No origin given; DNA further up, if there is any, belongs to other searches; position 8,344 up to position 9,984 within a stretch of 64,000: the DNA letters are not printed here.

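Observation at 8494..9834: HPr (PTS phosphocarrier) domain fused to a large uncharacterised N-terminal region, in an apparent operon with M20 amidohydrolase and a PabB/TrpE-like enzyme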

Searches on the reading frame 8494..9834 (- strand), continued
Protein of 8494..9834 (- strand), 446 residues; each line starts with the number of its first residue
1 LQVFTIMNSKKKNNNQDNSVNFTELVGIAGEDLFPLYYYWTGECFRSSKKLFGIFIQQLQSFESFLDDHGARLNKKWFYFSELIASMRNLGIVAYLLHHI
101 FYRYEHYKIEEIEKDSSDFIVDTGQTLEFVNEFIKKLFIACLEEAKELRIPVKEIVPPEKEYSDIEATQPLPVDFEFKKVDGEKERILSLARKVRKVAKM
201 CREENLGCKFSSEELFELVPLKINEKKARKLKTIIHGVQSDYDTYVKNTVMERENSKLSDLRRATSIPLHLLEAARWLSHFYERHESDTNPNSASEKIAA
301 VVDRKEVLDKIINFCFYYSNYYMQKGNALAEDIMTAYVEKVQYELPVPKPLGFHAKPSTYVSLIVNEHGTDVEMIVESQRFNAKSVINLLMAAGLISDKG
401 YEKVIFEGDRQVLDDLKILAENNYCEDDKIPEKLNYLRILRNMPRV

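Call 23: find_encoding_contigs(protein=window:8494-9816:-, flank=10000, max_places=3)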
Protein window:8494-9816:- (440 aa): 22 contigs read that carry it; 3 places shown.
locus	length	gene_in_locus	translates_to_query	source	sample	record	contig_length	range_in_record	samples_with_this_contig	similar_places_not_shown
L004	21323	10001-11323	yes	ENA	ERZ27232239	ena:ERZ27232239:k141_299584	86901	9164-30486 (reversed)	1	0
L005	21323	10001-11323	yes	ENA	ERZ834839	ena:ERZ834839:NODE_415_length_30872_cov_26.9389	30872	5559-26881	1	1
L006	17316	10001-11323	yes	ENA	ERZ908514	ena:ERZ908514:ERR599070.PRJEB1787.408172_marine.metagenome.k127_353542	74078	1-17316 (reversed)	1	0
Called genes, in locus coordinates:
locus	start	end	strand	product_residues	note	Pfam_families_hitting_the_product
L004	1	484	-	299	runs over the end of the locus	-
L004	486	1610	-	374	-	PF00712:DNA_pol3_beta, PF02767:DNA_pol3_beta_2, PF02768:DNA_pol3_beta_3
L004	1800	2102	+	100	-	PF01541:GIY-YIG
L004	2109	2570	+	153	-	-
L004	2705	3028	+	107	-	PF01022:HTH_5 (faint), PF21476:PF0610-like_N, PF23470:Zn_ribbon_PF0610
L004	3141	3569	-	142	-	PF00254:FKBP_C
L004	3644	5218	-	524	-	PF03023:MurJ, PF01554:MatE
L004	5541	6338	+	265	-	PF02163:Peptidase_M50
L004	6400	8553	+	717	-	PF00580:UvrD-helicase, PF01443:Viral_helicase1 (faint), PF13245:AAA_19, PF13361:UvrD_C, PF13538:UvrD_C_2, PF21196:PcrA_UvrD_tudor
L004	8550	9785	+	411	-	PF03739:LptF_LptG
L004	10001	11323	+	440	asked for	-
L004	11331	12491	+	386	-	PF01546:Peptidase_M20, PF07687:M20_dimer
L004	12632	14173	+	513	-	PF04715:, PF00425:Chorismate_bind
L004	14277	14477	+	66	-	PF01381:HTH_3 (weak)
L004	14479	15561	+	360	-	PF11104:PilM_2, PF06723:MreB_Mbl (faint), PF14450:FtsA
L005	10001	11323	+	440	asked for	-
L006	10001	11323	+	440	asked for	-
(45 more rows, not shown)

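Call 24: find_encoding_contigs(protein=P0024, flank=10000, max_places=2)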
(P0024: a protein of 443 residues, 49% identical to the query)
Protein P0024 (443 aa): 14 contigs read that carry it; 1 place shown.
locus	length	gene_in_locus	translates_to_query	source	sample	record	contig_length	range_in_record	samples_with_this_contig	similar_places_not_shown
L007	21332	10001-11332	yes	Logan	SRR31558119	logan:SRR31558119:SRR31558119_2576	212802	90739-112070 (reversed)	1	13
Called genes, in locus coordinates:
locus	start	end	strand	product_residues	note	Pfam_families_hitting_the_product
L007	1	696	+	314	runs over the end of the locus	PF14522:Cytochrome_C7 (faint), PF22113:Mtrc-MtrF_II-IV_dom (faint), PF22678:Cytochrom_c_NrfB-like (weak), PF14537:Cytochrom_c3_2 (weak), PF09699:Paired_CXXCH_1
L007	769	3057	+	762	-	PF11854:MtrB_PioB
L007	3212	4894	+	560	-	PF00672:HAMP, PF00015:MCPsignal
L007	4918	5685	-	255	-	-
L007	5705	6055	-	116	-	PF14522:Cytochrome_C7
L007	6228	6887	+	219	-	PF13241:NAD_binding_7, PF14824:Sirohm_synth_M (weak)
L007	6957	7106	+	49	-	-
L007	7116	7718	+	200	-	PF00903:Glyoxalase (weak), PF13669:Glyoxalase_4 (weak)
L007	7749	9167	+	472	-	PF01565:FAD_binding_4, PF02913:FAD-oxidase_C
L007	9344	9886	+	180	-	PF01844:HNH, PF14279:HNH_5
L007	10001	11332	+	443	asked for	-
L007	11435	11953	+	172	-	PF00293:NUDIX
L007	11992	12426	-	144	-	PF01152:Bac_globin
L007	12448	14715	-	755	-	PF00672:HAMP, PF00015:MCPsignal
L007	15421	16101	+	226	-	PF02674:Colicin_V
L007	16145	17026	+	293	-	PF01063:Aminotran_4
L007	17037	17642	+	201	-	PF01121:CoaE, PF13238:AAA_18 (weak)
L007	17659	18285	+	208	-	PF03748:FliL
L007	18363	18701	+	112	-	-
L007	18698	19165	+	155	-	PF10975:DUF2802 (weak)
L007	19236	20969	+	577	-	PF02120:Flg_hook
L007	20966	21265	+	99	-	PF01312:Bac_export_2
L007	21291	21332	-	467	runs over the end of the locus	PF01116:F_bP_aldolase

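Call 29: search_protein_families(library=pfam, alignment_id=A1, max_evalue=0.1)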
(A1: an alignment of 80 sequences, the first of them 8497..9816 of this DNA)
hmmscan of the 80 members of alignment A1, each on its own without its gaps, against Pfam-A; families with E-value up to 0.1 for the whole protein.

A. member 1, window:8497-9816:- (440 aa): 3 families
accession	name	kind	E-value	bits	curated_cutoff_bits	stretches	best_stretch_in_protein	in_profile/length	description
PF00381.24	PTS-HPr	-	0.00074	20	23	1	338-387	4-52/81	PTS HPr component phosphorylation site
PF11819.13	CUPID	-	0.078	13.5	22.4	0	184-274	47-129/136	Cytohesin Ubiquitin Protein Inducing Domain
PF05947.17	T6SS_TssF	-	0.099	11.6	25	0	167-277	93-203/608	Type VI secretion system, TssF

B. families by the number of members that match (of 80 scanned): 54 families (the first 25 are shown)
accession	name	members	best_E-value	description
PF00381.24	PTS-HPr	80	1.7e-07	PTS HPr component phosphorylation site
PF04108.17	ATG17_like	6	0.00016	Autophagy protein ATG17-like domain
PF15739.10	TSNAXIP1_N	6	0.0024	Translin-associated factor X-interacting N-terminus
PF11819.13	CUPID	6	0.022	Cytohesin Ubiquitin Protein Inducing Domain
PF23792.1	CD1375-like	4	0.018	CD1375-like protein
PF25262.1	DUF7862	3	0.0086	Domain of unknown function (DUF7862)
PF01025.24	GrpE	3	0.02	GrpE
PF17681.6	GCP_N_terminal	2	0.00017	Gamma tubulin complex component N-terminal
PF21771.2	CFAP58_CC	2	0.0015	CFAP58 central coiled coil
PF00143.24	Interferon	2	0.012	Interferon alpha/beta domain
PF14615.11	Rsa3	2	0.015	Ribosome-assembly protein 3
PF09075.15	STb_secrete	2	0.034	Heat-stable enterotoxin B, secretory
PF16067.10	DUF4809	2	0.068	Domain of unknown function (DUF4809)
PF05947.17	T6SS_TssF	2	0.091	Type VI secretion system, TssF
PF22139.1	XPD_arch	1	0.00033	DNA repair helicase XPD, arch domain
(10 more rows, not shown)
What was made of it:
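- Checked: all 80 aligned relatives hit PF00381, best E 1.7e-7 (call 29);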

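Call 36: search_solved_structures(query=A1, max_evalue=0.01, show_alignments=2)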
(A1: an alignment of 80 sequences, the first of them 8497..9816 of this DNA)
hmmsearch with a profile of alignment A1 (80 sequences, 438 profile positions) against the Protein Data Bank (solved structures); distinct sequences matched with E-value up to 0.01: 25.
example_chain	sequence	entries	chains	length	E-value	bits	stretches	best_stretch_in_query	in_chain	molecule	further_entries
1qr5_A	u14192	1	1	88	9.8e-06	27.9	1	341-387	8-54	PHOSPHOCARRIER PROTEIN HPR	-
1ka5_A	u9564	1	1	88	1.4e-05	27.4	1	343-387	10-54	PHOSPHOCARRIER PROTEIN HPR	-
3le1_A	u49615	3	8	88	1.7e-05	27.1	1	337-403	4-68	Phosphotransferase system, HPr-related proteins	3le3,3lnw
2rlz_A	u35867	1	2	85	1.8e-05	27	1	335-387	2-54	HPr-like protein crh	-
2ak7_A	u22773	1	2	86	1.8e-05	27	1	335-387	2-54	HPr-like protein crh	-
3le5_A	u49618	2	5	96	1.9e-05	27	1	337-403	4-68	Phosphotransferase system, HPr-related proteins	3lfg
1mo1_A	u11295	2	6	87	1.9e-05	27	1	335-387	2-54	Hpr-like protein crh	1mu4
1txe_A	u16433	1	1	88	2.5e-05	26.5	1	341-387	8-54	Phosphocarrier protein HPr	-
1k1c_A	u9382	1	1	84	2.5e-05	26.5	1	336-387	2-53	catabolite repression HPr-like protein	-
1kkl_H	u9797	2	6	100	2.9e-05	26.3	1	336-387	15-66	PHOSPHOCARRIER PROTEIN HPR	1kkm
2fep_S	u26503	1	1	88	3.4e-05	26.1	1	339-387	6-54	Phosphocarrier protein HPr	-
1zvv_W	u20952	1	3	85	3.6e-05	26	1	335-387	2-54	HPr-like protein crh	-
3oqm_S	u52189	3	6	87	3.9e-05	25.9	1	340-387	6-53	Phosphocarrier protein HPr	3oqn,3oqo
1rzr_T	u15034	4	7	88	6e-05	25.3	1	338-387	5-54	Phosphocarrier protein HPr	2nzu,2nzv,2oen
2hpr_A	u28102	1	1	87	0.0001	24.6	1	340-387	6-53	HISTIDINE-CONTAINING PHOSPHOCARRIER PROTEIN HPR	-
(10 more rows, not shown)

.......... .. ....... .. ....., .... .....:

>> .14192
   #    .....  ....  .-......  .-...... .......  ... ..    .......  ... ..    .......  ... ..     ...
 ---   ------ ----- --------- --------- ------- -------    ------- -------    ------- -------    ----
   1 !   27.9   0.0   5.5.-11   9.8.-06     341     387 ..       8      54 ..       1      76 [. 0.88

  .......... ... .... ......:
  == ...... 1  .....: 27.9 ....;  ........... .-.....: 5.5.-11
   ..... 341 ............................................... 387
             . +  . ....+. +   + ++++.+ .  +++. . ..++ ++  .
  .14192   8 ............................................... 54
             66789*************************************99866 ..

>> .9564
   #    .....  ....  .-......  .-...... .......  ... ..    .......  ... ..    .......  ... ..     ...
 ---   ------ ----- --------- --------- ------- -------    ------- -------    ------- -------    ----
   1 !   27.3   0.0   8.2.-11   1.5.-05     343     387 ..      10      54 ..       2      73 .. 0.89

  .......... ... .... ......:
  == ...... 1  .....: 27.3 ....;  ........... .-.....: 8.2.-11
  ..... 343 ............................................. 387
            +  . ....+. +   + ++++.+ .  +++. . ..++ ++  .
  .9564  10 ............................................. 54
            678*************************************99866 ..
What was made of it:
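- On HPr family (PF00381 / TIGR01003): Offsetting this, all 80 relatives hit PF00381 at E <= 0.1 (best 1.7e-7; call 29), and the family profile hits 24 PDB HPr/Crh chains at ~1e-5 (call 36).
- Checked: the family profile hits 24 solved HPr/Crh chains at E ~1e-5 (call 36).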

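Call 58: search_protein_families(library=ncbifam, proteins=[L003:12560-13417:+, L007:16145-17026:+, L003:11336-11881:+, L003:9379-9921:+], max_evalue=0.00001)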
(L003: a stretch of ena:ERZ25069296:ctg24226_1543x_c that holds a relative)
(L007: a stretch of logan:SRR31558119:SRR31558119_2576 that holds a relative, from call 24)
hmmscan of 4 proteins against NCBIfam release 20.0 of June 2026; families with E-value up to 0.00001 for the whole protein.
L003:12560-13417:+ (285 aa): 22 families
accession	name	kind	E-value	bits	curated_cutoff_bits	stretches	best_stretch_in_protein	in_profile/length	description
NF006185.0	PRK08320.1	subfamily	2.9e-87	292.5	363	1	5-283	5-285/292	branched-chain amino acid aminotransferase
NF009126.0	PRK12479.1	equivalog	7.3e-72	242.1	518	1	5-280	6-283/299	branched-chain-amino-acid transaminase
TIGR01122.1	ilvE_I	equivalog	3.1e-69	233.4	245.55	1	9-284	4-287/298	branched-chain-amino-acid transaminase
NF005146.0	PRK06606.1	equivalog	4.7e-60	203.1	279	1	4-283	8-294/307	branched-chain amino acid transaminase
NF005209.0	PRK06680.1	subfamily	1.7e-56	191.2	320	1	4-281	4-281/286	D-amino-acid transaminase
NF005800.0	PRK07650.1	equivalog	1.5e-53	182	308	1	13-281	13-276/290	aminodeoxychorismate lyase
TIGR01121.1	D_amino_aminoT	equivalog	3.1e-49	167.6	277.45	1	9-279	6-273/276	D-amino-acid transaminase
TIGR03461.1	pabC_Proteo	equivalog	7.9e-45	153.1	176.85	1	15-257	8-246/262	aminodeoxychorismate lyase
NF004761.0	PRK06092.1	equivalog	6.7e-44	150.1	260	1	8-257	5-248/268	aminodeoxychorismate lyase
NF005726.0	PRK07544.1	equivalog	9.3e-43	146.4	396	1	5-283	13-290/295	branched-chain amino acid aminotransferase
NF009066.0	PRK12400.1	equivalog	2e-37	129.2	538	1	16-282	22-283/290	D-amino-acid transaminase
NF005888.0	PRK07849.1-3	equivalog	8e-36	123.5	273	1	17-262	29-275/298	aminodeoxychorismate lyase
NF009896.0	PRK13356.1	equivalog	9.5e-32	110.2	262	1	17-280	24-282/287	branched-chain amino acid aminotransferase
NF005886.0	PRK07849.1-1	equivalog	1.1e-22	80.7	253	1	21-260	32-271/291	aminodeoxychorismate lyase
NF005887.0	PRK07849.1-2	equivalog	4.2e-21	75.5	278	1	25-261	29-270/291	aminodeoxychorismate lyase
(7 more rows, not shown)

L007:16145-17026:+ (293 aa): 21 families
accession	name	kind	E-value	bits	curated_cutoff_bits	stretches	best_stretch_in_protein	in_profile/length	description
NF006185.0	PRK08320.1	subfamily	1.4e-81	273.9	363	1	5-279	5-280/292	branched-chain amino acid aminotransferase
NF009126.0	PRK12479.1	equivalog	7.7e-69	232.1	518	1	6-284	7-286/299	branched-chain-amino-acid transaminase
TIGR01122.1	ilvE_I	equivalog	3.8e-66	223.3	245.55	1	14-283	11-285/298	branched-chain-amino-acid transaminase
NF005146.0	PRK06606.1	equivalog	8.2e-59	199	279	1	13-283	19-293/307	branched-chain amino acid transaminase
NF005209.0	PRK06680.1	subfamily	7.5e-56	189.1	320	1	7-281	7-280/286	D-amino-acid transaminase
NF005800.0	PRK07650.1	equivalog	1.6e-55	188.4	308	1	4-284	4-278/290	aminodeoxychorismate lyase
TIGR01121.1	D_amino_aminoT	equivalog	3.6e-47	160.8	277.45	1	12-277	11-270/276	D-amino-acid transaminase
NF005726.0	PRK07544.1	equivalog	3.9e-44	150.9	396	1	14-283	24-289/295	branched-chain amino acid aminotransferase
TIGR03461.1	pabC_Proteo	equivalog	8e-44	149.8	176.85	1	14-258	7-246/262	aminodeoxychorismate lyase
NF004761.0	PRK06092.1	equivalog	9.3e-43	146.4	260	1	14-258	9-248/268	aminodeoxychorismate lyase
NF009896.0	PRK13356.1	equivalog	5.1e-35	121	262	1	19-278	26-279/287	branched-chain amino acid aminotransferase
NF009066.0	PRK12400.1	equivalog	6e-35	121.1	538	1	17-279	23-279/290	D-amino-acid transaminase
NF005888.0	PRK07849.1-3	equivalog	2.2e-33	115.5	273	1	20-262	32-274/298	aminodeoxychorismate lyase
NF009897.0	PRK13357.1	equivalog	1.1e-21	77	307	1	43-278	87-339/358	branched-chain amino acid aminotransferase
NF005886.0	PRK07849.1-1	equivalog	3.2e-21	75.8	253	1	21-262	32-272/291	aminodeoxychorismate lyase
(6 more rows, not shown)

L003:11336-11881:+ (181 aa): 6 families
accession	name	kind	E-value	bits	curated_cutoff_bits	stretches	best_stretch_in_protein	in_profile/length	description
NF002995.0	PRK03759.1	equivalog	1.1e-20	74.1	127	1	5-157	6-166/185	isopentenyl-diphosphate Delta-isomerase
NF011922.0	PRK15393.1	equivalog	1.8e-19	70.1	152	1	4-136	9-142/182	NUDIX hydrolase YfcD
NF041653.1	Nud_hyd_Meth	equivalog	7.7e-18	64.9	300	1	10-157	4-154/170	Nudix hydrolase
TIGR02150.1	IPP_isom_1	equivalog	3.4e-15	56.3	105.8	1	10-141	3-140/159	isopentenyl-diphosphate delta-isomerase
NF001938.0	PRK00714.1-5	equivalog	8.5e-07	28.5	116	1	27-94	6-77/172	RNA pyrophosphohydrolase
NF007834.0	PRK10546.1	equivalog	7.1e-06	25.9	156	1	42-115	12-82/135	pyrimidine (deoxy)nucleoside triphosphate diphosphatase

L003:9379-9921:+ (180 aa): 4 families
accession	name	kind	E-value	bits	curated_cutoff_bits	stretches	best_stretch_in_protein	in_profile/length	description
NF040563.1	guided_IscB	equivalog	9.9e-18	64.3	175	1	68-130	178-239/314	RNA-guided endonuclease IscB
NF049971.1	CRISPR_Cas9d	exception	1.1e-13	50.8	375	1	68-133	530-600/986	type II CRISPR RNA-guided endonuclease Cas9d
TIGR01865.2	cas_Csn1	equivalog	2.1e-06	26.3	100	1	96-134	594-632/1070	type II CRISPR RNA-guided endonuclease Cas9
NF038221.1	IcmJ_DotN_IVB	equivalog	7.2e-06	25.7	100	0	62-122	22-80/205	type IVB secretion system protein IcmJDotN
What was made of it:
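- The class-IV aminotransferases score better as branched-chain or D-amino-acid transaminases than as PabC, and all are below cut-off (call 58).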

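Call 60: fold_search(model_id=the predicted structure, library=pdb)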
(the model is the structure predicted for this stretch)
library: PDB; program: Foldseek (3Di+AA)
matches with E <= 10: 639; with E <= 0.001: 0
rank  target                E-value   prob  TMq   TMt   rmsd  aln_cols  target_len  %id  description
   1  6rz8                  5.1e-02  0.28  0.13  0.15  30.0       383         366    9  Crystal structure of the human cysteinyl leukotriene receptor 2 in complex with ONO-2080365 (released 2019-12-11)
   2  3le1_A                7.8e-02  1.00  0.17  0.71   2.9        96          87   18  Crystal structure of apoHPr monomer from Thermoanaerobacter tengcongensis (released 2010-12-15)
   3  3lfg_B                8.5e-02  1.00  0.16  0.69   3.2        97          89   20  Crystal structure of HPr-C-His from Thermoanaerobacter tengcongensis (released 2010-12-15)
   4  8th3_A                9.7e-02  0.23  0.12  0.13  28.3       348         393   11  Structure of AT118-H Nanobody Antagonist in Complex with the Angiotensin II Type I Receptor (released 2024-05-22)
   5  9eah_A                1.0e-01  0.28  0.13  0.15  29.4       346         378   12  Structure of nanobody AT209 in complex with the olmesartan-bound angiotensin II type I receptor (AT1R) (released 2025-03-05)
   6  5v54_B                1.2e-01  0.21  0.14  0.16  32.9       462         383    9  Crystal structure of 5-HT1B receptor in complex with methiothepin (released 2018-02-07)
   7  9xqn_A                1.5e-01  0.35  0.16  0.18  28.1       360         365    8  Cryo-EM structure of apo form of GPR75-bRIL-Fab complex (released 2026-02-04)
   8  6rz5_A                1.5e-01  0.25  0.15  0.17  26.1       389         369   12  XFEL crystal structure of the human cysteinyl leukotriene receptor 1 in complex with zafirlukast (released 2019-10-30)
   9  2bko                  1.5e-01  0.41  0.11  0.23  17.7       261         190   12  STRUCTURE ANALYSIS OF UNKNOWN FUNCTION PROTEIN (released 2006-06-28)
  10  3le3_A                1.6e-01  1.00  0.17  0.71   3.0        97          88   16  Crystal structure of apoHPr monomer from Thermoanaerobacter tengcongensis (released 2010-12-15)
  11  9s8b_D                1.7e-01  1.00  0.16  0.74   2.5        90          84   14  Structure of glycogen phosphorylase - dimeric form - in complex with HPr from Escherichia coli (released 2026-04-08)
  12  5v54_A                1.8e-01  0.23  0.15  0.17  27.1       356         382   10  Crystal structure of 5-HT1B receptor in complex with methiothepin (released 2018-02-07)
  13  1pch                  2.1e-01  1.00  0.16  0.68   3.2        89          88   15  STRUCTURAL EVIDENCE FOR THE EVOLUTIONARY DIVERGENCE OF MYCOPLASMA FROM GRAM-POSITIVE BACTERIA: THE HISTIDINE-CONTAINING  (released 1995-10-15)
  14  8tf5                  2.1e-01  0.33  0.16  0.19  25.1       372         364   10  Crystal structure of orphan G protein-coupled receptor 6, pseudoapo form (released 2024-12-04)
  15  6rz9                  2.3e-01  0.21  0.16  0.18  28.3       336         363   10  Crystal structure of the human cysteinyl leukotriene receptor 2 in complex with ONO-2770372 (released 2019-12-11)
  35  6qv7                  4.2e-01  0.38  0.19  0.25  18.8       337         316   12  Crystal structure of a CHAD domain from Chlorobium tepidum (released 2019-05-29)
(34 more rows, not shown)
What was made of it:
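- On HPr family (PF00381 / TIGR01003): Foldseek probability 1.00 with target TM 0.68-0.76 (call 60).
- Checked: Foldseek gives probability 1.00 (call 60).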

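Call 62: search_protein_families(library=padloc, proteins=[window:8497-9816:-, P0047], max_evalue=0.01)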
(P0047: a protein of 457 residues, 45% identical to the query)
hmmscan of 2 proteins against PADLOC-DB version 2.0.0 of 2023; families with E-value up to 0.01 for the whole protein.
window:8497-9816:- (440 aa): 0 families

P0047 (457 aa): 0 families

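Call 77: find_related_loci(query=A1, collection=metagenome_contigs, flank=10000)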
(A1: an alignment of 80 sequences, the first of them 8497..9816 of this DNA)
Query A1 (440 aa) in metagenome_contigs; peptide patterns used: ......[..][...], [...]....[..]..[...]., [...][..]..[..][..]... (x = any residue, [..] = any of these).
458 stretches matched a pattern; 311 encode a relative of the query (tblastn E <= 1e-3); the best 80 are kept; 80 distinct loci.
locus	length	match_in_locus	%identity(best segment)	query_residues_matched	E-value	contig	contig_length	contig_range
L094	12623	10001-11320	93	1-440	0e+0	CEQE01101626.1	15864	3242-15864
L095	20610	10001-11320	93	1-440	0e+0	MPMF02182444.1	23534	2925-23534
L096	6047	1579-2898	93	1-440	0e+0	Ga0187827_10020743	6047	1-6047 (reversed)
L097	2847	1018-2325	83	5-440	0e+0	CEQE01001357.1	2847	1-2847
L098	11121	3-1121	95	68-440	0e+0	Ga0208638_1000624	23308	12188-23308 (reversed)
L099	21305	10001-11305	67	7-438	0e+0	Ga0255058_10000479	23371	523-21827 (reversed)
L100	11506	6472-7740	53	15-437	5e-146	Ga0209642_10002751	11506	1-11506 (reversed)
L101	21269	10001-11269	53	15-437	5e-146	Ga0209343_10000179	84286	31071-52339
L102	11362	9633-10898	51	16-437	5e-144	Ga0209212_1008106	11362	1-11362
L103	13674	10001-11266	50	16-437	2e-143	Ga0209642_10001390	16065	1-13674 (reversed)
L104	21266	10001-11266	50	16-437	4e-142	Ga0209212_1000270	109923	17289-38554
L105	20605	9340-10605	50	16-437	2e-143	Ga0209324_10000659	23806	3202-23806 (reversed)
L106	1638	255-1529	53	12-437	5e-148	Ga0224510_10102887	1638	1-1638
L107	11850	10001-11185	48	42-436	4e-123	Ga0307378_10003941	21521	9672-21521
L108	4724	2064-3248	48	42-436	4e-124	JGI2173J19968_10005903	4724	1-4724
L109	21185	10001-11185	48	42-436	5e-123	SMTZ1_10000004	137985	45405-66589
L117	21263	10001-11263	41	16-437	4e-111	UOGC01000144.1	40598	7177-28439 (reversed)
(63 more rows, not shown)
